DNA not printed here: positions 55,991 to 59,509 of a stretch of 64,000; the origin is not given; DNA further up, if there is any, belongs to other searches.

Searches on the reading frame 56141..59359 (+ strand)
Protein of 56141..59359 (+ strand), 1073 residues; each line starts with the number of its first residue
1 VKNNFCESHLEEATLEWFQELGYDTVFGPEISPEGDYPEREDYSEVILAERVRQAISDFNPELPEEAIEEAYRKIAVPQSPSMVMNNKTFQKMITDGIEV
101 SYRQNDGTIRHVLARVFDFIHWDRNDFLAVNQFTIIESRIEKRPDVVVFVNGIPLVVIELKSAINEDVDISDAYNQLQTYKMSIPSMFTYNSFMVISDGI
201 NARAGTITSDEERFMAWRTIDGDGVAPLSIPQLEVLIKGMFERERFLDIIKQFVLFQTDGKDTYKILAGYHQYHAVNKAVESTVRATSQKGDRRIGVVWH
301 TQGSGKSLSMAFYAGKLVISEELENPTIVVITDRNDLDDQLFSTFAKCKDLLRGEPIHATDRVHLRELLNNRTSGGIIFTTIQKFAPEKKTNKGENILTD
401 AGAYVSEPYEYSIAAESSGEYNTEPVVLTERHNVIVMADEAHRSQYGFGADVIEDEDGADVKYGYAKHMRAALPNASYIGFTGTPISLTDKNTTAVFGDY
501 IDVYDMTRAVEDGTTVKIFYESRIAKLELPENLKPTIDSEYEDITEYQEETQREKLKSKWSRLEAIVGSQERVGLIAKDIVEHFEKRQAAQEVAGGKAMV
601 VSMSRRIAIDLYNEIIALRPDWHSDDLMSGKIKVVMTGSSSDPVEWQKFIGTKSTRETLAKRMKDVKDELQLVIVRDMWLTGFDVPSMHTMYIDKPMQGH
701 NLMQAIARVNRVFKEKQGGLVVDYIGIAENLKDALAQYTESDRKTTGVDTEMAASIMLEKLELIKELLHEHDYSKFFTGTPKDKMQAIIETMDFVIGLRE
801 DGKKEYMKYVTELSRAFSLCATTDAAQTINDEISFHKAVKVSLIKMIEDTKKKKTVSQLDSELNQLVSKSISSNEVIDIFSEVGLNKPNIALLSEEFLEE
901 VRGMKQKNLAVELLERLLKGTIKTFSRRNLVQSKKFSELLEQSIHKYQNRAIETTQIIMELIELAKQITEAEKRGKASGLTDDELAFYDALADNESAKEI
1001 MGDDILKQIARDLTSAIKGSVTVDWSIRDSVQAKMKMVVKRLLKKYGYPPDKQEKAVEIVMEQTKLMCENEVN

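Call 3: search_protein_families(library=pfam, proteins=[window:56141-59359:+], max_evalue=0.01)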
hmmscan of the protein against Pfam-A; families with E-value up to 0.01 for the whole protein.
window:56141-59359:+ (1073 aa): 6 families
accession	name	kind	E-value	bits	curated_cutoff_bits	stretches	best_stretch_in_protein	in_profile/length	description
PF11867.13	T1RH-like_C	-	5.7e-125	417.5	26.8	1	741-1069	2-328/329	Type I restriction enzyme HindI endonuclease subunit-like, C-terminal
PF18766.7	SWI2_SNF2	-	2.7e-78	263.1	26.7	1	271-554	1-221/221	SWI2/SNF2 ATPase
PF04313.20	HSDR_N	-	2.4e-45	155.3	25.1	1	7-213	4-198/198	Type I restriction enzyme R protein N terminus (HSDR_N)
PF22679.2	T1R_D3-like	-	3.8e-22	79.8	27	1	653-724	83-156/158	Type I restriction enzyme subunit R domain 3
PF04851.21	ResIII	-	9.4e-16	58.6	22.5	1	270-486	6-163/164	Type III restriction enzyme, res subunit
PF13588.12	HSDR_N_2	-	6.4e-05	23.4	25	1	133-218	28-107/110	Type I restriction enzyme R protein N terminus (HSDR_N)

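Call 4: search_protein_families(library=padloc, proteins=[window:56141-59359:+], max_evalue=0.01)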
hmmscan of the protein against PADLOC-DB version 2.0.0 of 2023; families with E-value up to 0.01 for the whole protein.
window:56141-59359:+ (1073 aa): 9 families
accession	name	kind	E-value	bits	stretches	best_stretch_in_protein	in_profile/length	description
PDLC03040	REase_I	-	0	1158.2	2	426-1070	388-1024/1029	Type I restriction enzyme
PDLC03044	REase_I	-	7.3e-74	247.4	2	62-612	57-549/1034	Type I restriction enzyme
PDLC03041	REase_I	-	4.3e-66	221.7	2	233-750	280-757/1099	Type I restriction enzyme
PDLC03048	REase_I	-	1.9e-52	176.6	2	99-518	77-447/976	Type I restriction enzyme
PDLC03046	REase_I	-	8.5e-27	91.5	2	130-492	121-454/1025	Type I restriction enzyme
PDLC03045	REase_I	-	7.7e-13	45.3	2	663-716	621-675/995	Type I restriction enzyme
PDLC04934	PDC-S15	-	1.9e-10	38.4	1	942-1065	287-409/416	-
PDLC03043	REase_I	-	9.7e-10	36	1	94-258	104-266/313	Type I restriction enzyme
PDLC04927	PDC-S15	-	5.9e-05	20.1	1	932-1068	284-413/422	-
